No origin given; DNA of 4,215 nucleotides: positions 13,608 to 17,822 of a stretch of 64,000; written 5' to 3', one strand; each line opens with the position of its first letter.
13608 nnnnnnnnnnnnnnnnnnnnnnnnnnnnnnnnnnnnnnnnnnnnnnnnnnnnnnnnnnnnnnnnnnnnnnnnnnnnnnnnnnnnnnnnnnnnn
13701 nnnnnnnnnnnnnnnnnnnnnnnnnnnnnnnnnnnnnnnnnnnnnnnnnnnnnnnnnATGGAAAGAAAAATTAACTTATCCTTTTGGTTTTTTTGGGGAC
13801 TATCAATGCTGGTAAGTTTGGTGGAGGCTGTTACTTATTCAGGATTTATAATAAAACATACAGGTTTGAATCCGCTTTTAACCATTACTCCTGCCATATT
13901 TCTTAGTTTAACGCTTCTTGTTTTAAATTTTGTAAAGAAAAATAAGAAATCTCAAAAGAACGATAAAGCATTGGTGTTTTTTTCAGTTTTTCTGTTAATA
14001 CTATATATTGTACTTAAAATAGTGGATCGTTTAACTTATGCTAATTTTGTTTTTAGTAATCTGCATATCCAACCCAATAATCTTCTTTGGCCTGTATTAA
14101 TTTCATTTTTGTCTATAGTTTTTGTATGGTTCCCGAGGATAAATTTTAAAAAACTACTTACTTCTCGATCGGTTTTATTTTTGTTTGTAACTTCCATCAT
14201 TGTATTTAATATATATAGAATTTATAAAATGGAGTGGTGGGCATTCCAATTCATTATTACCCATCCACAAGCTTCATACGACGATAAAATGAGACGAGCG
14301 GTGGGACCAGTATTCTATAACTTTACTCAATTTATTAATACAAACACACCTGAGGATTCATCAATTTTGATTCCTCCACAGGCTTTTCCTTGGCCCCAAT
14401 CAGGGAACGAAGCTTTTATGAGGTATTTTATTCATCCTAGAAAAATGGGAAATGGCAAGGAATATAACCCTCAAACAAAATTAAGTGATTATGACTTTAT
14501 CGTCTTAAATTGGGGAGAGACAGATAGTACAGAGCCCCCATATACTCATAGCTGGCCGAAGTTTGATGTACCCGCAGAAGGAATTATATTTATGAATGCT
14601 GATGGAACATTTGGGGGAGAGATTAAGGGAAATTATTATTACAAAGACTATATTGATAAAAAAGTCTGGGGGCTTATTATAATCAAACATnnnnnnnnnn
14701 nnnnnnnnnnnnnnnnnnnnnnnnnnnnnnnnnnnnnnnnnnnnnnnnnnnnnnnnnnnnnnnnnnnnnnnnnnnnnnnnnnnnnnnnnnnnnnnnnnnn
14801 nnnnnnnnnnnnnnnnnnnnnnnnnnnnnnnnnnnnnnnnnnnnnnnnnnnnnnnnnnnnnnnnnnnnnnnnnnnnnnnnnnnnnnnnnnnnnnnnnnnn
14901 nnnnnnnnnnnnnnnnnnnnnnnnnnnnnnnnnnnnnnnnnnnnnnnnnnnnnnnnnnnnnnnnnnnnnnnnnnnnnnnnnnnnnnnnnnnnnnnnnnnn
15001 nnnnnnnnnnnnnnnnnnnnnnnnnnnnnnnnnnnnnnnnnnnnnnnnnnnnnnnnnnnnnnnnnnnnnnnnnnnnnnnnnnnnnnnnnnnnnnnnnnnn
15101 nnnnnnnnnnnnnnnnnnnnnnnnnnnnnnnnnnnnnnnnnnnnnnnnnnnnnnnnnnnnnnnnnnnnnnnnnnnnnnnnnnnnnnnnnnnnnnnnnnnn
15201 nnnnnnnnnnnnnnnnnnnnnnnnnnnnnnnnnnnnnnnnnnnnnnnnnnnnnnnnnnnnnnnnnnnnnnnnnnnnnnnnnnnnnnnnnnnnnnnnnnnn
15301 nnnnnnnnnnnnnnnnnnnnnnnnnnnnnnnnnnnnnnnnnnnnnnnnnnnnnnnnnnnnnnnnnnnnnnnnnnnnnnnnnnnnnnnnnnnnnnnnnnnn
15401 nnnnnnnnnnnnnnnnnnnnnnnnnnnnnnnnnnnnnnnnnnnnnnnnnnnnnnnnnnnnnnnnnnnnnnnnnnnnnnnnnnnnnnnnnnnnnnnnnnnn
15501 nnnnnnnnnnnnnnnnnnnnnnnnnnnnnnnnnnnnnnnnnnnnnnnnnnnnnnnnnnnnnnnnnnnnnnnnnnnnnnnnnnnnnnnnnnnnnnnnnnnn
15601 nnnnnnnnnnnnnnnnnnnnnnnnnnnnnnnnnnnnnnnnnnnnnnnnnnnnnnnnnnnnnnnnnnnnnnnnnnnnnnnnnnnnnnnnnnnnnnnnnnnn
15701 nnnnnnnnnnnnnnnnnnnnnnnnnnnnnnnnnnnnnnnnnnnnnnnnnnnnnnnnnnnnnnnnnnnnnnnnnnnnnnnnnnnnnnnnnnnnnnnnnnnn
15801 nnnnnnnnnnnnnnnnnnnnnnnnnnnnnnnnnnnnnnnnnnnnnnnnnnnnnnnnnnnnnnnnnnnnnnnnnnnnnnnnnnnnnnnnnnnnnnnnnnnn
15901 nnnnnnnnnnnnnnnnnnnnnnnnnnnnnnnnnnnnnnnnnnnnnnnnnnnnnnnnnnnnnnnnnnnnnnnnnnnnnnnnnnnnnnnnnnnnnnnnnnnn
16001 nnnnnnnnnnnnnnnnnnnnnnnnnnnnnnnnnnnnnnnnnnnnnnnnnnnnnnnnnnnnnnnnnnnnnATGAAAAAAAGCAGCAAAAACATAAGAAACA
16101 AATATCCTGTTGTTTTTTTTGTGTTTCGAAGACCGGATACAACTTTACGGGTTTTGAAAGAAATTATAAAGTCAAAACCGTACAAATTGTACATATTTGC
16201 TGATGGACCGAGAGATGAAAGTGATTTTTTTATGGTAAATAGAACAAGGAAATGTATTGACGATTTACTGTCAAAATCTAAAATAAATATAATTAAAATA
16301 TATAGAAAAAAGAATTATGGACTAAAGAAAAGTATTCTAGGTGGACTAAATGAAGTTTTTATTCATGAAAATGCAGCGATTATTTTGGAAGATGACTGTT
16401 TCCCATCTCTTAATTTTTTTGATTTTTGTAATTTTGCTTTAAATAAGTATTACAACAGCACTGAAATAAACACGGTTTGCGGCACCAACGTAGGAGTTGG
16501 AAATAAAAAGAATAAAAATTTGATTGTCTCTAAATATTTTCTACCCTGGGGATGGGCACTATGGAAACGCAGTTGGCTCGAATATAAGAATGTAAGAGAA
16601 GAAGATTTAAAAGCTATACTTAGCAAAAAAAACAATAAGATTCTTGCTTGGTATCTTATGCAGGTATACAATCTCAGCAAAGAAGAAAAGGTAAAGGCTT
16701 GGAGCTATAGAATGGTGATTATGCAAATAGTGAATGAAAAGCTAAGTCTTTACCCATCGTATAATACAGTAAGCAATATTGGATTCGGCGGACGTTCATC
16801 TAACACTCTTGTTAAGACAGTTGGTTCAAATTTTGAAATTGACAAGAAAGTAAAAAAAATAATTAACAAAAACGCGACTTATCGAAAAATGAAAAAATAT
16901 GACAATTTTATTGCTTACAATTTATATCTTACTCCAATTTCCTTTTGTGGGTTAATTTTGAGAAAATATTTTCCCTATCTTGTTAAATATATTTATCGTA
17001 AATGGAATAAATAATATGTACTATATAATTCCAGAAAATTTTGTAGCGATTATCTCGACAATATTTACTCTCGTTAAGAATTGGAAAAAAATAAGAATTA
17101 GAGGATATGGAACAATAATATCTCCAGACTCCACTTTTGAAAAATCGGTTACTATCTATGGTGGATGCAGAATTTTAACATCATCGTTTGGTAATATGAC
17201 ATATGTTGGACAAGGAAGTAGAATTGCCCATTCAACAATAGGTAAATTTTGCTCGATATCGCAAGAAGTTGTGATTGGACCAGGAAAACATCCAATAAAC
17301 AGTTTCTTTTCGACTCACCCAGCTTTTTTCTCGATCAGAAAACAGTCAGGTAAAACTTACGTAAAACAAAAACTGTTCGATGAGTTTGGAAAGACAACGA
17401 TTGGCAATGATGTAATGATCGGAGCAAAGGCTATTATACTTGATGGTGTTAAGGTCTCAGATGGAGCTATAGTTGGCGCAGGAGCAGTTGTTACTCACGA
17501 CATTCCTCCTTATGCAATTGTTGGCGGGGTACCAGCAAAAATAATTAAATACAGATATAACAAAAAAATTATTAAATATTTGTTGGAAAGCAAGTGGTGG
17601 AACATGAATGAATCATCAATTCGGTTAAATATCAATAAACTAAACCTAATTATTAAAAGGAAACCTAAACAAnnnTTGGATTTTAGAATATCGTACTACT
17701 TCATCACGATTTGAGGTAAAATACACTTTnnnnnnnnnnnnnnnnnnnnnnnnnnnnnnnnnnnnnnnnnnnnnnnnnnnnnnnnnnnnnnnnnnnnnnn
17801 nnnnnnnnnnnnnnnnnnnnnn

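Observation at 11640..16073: Tandem duplication of a two-gene membrane module (A-B, A'-B')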

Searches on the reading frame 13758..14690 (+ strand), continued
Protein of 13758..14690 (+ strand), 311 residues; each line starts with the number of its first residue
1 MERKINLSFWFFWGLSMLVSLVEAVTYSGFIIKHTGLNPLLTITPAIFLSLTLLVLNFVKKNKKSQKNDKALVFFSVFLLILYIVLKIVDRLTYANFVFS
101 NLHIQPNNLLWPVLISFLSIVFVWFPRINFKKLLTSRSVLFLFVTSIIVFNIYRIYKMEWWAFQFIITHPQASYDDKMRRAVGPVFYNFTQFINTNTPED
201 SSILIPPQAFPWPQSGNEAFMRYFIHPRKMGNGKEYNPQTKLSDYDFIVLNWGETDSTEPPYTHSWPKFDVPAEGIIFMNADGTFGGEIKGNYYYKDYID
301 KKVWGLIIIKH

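Call 67: list_cluster_members(proteins=[P0001, P0073, P0050, P0121])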
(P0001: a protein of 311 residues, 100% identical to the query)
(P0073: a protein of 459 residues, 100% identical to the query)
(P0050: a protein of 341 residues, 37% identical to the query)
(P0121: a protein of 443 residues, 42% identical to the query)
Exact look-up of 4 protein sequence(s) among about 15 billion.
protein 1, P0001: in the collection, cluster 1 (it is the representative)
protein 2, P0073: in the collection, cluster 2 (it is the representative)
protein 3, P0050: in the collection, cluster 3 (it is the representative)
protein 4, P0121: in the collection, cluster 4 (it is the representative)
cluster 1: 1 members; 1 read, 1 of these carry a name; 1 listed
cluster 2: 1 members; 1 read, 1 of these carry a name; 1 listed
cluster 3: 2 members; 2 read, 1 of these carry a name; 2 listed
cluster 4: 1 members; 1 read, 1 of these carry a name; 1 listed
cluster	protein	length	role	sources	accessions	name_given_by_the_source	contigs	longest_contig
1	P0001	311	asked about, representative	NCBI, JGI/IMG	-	hypothetical protein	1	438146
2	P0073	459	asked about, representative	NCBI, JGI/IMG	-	hypothetical protein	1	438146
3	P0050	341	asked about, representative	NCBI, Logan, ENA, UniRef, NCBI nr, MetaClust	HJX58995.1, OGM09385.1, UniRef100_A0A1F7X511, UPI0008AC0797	MAG TPA: hypothetical protein VJ481_00360 [Patescibacteria group bacterium] | Uncharacterized protein n=1 Tax=Candidatus Woesebacteria bacterium RBG_13_46_13 ... | MAG: hypothetical protein A2Y68_00230 [Candidatus Woesebacteria bacterium RBG_13_46_13]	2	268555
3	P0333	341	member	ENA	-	-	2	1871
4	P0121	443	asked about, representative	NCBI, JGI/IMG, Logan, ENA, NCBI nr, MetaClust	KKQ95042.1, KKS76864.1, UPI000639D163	MAG: hypothetical protein UT21_C0009G0007 [Candidatus Woesebacteria bacterium ... | status=active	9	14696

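Call 73: find_encoding_contigs(protein=P0197, flank=4000, max_places=1)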
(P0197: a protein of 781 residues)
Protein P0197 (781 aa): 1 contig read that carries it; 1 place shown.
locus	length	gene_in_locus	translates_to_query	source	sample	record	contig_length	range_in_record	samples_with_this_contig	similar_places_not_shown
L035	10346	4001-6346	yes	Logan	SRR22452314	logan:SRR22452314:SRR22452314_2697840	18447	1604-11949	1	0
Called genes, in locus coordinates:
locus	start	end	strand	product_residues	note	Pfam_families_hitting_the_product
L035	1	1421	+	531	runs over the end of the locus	-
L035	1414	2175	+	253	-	PF01209:Ubie_methyltran, PF13489:Methyltransf_23, PF13847:Methyltransf_31, PF08241:Methyltransf_11, PF08242:Methyltransf_12, PF13649:Methyltransf_25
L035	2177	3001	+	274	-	PF13489:Methyltransf_23, PF05219:DREV, PF07021:MetW, PF13847:Methyltransf_31, PF08241:Methyltransf_11, PF08242:Methyltransf_12 (weak), PF13649:Methyltransf_25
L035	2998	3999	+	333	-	-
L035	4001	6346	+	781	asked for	-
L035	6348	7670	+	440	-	PF13231:PMT_2 (weak)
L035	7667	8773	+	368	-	PF13439:Glyco_transf_4, PF20706:GT4-conflict (weak), PF00534:Glycos_transf_1, PF13692:Glyco_trans_1_4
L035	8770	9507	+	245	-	PF01209:Ubie_methyltran (weak), PF03291:mRNA_G-N7_MeTrfase (weak), PF13489:Methyltransf_23, PF03141:Methyltransf_29 (weak), PF13847:Methyltransf_31, PF08241:Methyltransf_11, PF08242:Methyltransf_12, PF13649:Methyltransf_25, +2 more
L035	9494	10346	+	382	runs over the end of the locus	PF20706:GT4-conflict, PF00982:Glyco_transf_20 (faint), PF00534:Glycos_transf_1, PF13692:Glyco_trans_1_4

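Call 78: search_protein_families(library=pfam, alignment_id=A5, max_evalue=0.05)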
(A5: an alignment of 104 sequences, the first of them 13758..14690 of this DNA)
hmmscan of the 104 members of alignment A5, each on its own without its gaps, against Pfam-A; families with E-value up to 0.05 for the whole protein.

A. member 1, window:13758-14690:+ (311 aa): 0 families

B. families by the number of members that match (of 104 scanned): 14 families
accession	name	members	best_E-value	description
PF20604.3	DUF6798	20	0.00061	Domain of unknown function (DUF6798)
PF17281.7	DUF5346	1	0.0043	Family of unknown function (DUF5346)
PF04647.20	AgrB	1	0.0044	Accessory gene regulator B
PF13631.11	Cytochrom_B_N_2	1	0.0077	Cytochrome b(N-terminal)/b6/petB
PF03600.22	CitMHS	1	0.0091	Citrate transporter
PF09446.15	VMA21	1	0.0094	VMA21-like domain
PF01084.26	Ribosomal_S18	1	0.011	Ribosomal protein S18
PF13194.11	DUF4010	1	0.011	Domain of unknown function (DUF4010)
PF07690.21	MFS_1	1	0.017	Major Facilitator Superfamily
PF25221.1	5TMH_Lnb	1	0.02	Lnb transmembrane domain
PF10066.14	DUF2304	1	0.029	Uncharacterized conserved protein (DUF2304)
PF19629.4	DUF6133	1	0.032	Family of unknown function (DUF6133)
PF16982.10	Flp1_like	1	0.034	Putative Flagellin, Flp1-like, domain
PF03303.18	WTF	1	0.041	WTF protein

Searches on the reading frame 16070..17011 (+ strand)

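Call 5: search_protein_families(library=pfam, proteins=[window:16070-17011:+], max_evalue=1)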
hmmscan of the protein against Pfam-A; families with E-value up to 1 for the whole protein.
window:16070-17011:+ (314 aa): 1 family
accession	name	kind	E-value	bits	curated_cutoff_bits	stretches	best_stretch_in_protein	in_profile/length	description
PF21125.3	MPN_2A_DUB_like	-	0.44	10.6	27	1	174-196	71-93/171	BRCA1-A complex subunit Abraxas 1 MPN domain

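Call 58: search_protein_families(library=ncbifam, proteins=[window:16070-17011:+], max_evalue=0.1)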
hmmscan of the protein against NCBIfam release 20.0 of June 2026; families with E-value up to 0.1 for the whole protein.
window:16070-17011:+ (314 aa): 1 family
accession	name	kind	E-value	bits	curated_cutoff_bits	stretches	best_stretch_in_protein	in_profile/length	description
NF010563.0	PRK13958.1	equivalog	0.023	14.2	234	0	54-87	58-91/210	phosphoribosylanthranilate isomerase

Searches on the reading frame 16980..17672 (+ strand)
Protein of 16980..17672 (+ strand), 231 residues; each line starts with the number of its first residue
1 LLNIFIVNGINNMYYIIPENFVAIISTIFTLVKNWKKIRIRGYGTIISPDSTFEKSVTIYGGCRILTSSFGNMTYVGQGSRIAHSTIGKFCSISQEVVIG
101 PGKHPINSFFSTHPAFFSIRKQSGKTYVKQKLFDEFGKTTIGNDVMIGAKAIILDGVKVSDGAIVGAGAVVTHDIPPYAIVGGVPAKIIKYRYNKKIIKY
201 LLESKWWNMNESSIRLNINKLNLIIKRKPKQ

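Call 5: search_protein_families(library=pfam, proteins=[window:16980-17672:+], max_evalue=1)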
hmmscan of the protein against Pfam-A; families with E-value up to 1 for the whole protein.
window:16980-17672:+ (231 aa): 6 families
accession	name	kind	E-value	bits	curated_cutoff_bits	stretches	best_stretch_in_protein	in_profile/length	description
PF00132.30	Hexapep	-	5.2e-12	45.3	27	2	139-173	2-36/36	Bacterial transferase hexapeptide (six repeats)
PF25084.1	LbH_EIF2B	-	1.1e-08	35.5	54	2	54-99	7-53/105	EIF2B subunit epsilon LbH domain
PF14602.12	Hexapep_2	-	1.1e-08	35.1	27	1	139-172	2-33/34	Hexapeptide repeat of succinyl-transferase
PF24894.1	Hexapep_GlmU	-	0.0023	18.4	23.3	1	51-101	35-85/104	GlmU-like, C-terminal hexapeptide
PF21711.3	DCTN5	-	0.02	15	40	1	82-186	52-151/182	Dynactin subunit 5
PF25087.1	GMPPB_C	-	0.11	12.7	39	0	85-102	11-28/110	GMPPB C-terminal domain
